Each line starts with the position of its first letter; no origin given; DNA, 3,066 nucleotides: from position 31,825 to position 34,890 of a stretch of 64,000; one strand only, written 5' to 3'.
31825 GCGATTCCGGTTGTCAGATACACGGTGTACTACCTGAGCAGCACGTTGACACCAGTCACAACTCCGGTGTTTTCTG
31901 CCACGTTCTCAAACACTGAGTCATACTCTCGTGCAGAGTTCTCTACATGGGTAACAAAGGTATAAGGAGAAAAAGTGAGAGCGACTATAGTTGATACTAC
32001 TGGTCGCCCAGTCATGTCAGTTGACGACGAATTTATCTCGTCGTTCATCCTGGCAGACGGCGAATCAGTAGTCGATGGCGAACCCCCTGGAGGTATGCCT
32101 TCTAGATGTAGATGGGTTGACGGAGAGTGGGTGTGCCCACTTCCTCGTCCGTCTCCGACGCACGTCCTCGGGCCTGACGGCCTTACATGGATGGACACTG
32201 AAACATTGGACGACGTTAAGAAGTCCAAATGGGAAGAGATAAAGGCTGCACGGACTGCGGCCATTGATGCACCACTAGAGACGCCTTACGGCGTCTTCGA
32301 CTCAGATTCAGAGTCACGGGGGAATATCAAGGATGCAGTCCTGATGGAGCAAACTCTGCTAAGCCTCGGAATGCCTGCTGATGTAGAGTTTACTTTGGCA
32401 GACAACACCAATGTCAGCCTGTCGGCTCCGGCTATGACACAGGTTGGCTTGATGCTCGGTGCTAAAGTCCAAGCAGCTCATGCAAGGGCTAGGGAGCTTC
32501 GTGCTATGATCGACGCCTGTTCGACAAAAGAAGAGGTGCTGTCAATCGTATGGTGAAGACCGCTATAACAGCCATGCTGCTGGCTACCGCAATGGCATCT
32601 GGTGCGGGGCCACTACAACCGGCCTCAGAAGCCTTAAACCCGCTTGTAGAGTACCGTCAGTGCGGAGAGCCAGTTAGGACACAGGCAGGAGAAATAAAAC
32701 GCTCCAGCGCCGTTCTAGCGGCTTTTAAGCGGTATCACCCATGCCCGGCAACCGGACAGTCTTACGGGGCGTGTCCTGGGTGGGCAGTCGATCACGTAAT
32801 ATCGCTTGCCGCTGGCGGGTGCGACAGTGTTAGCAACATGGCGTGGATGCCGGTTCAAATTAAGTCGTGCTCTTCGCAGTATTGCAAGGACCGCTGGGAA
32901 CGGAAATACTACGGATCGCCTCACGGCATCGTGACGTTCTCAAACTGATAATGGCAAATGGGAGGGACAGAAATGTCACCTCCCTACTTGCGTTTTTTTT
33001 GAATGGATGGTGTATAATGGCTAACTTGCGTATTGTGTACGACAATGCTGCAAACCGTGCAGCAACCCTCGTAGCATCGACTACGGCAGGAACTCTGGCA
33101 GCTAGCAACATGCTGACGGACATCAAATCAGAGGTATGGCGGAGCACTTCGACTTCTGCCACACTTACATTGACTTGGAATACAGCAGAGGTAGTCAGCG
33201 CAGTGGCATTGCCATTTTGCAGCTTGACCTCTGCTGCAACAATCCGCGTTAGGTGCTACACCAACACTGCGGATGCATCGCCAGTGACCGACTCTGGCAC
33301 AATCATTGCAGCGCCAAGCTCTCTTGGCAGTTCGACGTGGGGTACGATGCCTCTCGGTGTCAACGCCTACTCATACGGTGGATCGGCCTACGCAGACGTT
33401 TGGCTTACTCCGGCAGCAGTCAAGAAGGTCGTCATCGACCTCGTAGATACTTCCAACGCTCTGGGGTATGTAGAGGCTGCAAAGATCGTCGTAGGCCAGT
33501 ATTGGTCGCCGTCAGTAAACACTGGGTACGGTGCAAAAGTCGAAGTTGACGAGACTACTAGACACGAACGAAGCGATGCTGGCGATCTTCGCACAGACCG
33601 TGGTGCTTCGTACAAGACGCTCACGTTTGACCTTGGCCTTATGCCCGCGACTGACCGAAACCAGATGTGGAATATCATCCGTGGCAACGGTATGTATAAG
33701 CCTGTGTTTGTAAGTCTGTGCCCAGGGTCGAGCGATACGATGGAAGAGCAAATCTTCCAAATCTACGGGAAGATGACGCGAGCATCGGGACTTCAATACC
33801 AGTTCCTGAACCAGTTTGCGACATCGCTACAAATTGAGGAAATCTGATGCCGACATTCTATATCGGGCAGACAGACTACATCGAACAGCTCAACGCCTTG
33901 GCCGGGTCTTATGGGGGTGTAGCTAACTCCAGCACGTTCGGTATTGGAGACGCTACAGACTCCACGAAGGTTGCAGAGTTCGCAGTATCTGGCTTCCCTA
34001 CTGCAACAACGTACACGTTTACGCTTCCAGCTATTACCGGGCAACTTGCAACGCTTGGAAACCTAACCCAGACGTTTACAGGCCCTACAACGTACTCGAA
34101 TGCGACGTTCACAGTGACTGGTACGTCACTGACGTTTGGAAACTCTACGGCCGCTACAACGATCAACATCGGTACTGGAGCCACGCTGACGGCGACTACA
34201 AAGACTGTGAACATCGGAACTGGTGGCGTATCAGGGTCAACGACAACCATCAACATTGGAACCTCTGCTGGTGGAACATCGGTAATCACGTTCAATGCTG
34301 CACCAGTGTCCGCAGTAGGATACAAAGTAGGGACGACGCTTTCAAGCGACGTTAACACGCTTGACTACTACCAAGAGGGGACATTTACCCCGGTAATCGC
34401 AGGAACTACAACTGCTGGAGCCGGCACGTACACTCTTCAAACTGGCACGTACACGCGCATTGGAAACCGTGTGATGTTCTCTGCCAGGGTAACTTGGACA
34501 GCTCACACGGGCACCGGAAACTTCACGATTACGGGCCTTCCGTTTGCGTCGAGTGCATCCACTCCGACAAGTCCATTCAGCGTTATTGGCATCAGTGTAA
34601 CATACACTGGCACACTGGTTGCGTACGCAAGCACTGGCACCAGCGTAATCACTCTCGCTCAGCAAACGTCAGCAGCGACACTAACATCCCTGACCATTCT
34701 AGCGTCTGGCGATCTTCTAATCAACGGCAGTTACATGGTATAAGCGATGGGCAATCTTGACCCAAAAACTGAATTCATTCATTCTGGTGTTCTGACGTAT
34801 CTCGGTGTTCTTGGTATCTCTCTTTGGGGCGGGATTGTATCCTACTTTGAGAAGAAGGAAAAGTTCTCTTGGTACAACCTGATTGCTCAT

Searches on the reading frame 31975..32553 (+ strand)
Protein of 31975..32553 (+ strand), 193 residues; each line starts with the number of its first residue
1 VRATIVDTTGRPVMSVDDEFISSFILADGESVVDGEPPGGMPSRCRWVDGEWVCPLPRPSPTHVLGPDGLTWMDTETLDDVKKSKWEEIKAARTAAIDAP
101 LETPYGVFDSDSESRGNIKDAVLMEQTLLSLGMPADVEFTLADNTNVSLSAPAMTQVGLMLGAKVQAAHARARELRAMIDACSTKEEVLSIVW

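Call 12: search_protein_families(library=phrogs, proteins=[window:31975-32553:+], max_evalue=0.001)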
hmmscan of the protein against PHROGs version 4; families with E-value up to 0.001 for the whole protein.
window:31975-32553:+ (193 aa): 7 families
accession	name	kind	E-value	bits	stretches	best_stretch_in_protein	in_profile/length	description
phrog_2837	-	tail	1.4e-21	78.1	1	45-193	46-193/202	tail protein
phrog_3811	-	unknown function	7.2e-08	33.3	1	75-193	79-196/200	-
phrog_1807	-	tail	1.3e-07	32.5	1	77-190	124-232/241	tail fiber protein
phrog_17968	-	head and packaging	1.8e-05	25.6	1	78-188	92-201/212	virion structural protein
phrog_7703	-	unknown function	4.2e-05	24.3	1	73-193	140-263/268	-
phrog_1141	-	tail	0.00018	22.3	1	75-189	68-185/194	tail fiber protein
phrog_10508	-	tail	0.00035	21.5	1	78-187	47-151/159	tail fiber protein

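Call 15: search_protein_families(library=pfam, proteins=[window:31975-32553:+], max_evalue=0.01)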
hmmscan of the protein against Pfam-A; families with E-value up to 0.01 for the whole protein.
window:31975-32553:+ (193 aa): 1 family
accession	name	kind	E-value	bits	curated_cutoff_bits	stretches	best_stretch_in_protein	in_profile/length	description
PF14301.12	DUF4376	-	2.2e-22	80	25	1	81-188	2-102/106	Domain of unknown function (DUF4376)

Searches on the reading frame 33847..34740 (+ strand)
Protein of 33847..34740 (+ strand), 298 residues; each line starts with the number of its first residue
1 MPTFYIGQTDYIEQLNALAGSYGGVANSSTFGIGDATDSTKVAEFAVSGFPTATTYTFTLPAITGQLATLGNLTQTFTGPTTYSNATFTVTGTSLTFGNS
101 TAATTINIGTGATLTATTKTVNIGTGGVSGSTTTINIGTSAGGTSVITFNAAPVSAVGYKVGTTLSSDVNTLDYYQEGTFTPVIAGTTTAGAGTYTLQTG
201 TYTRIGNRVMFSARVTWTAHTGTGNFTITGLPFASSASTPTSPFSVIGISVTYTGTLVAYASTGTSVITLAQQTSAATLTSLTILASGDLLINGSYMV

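Call 12: search_protein_families(library=phrogs, proteins=[window:33847-34740:+], max_evalue=0.001)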
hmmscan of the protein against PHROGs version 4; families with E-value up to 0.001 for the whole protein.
window:33847-34740:+ (298 aa): 2 families
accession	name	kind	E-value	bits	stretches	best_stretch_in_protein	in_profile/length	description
phrog_25093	-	unknown function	3.7e-22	79.8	1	34-158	229-351/564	-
phrog_13925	-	unknown function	3.1e-20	73.2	1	29-153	121-249/640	-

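Call 15: search_protein_families(library=pfam, proteins=[window:33847-34740:+], max_evalue=0.01)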
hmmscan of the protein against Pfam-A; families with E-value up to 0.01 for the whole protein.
window:33847-34740:+ (298 aa): 0 families
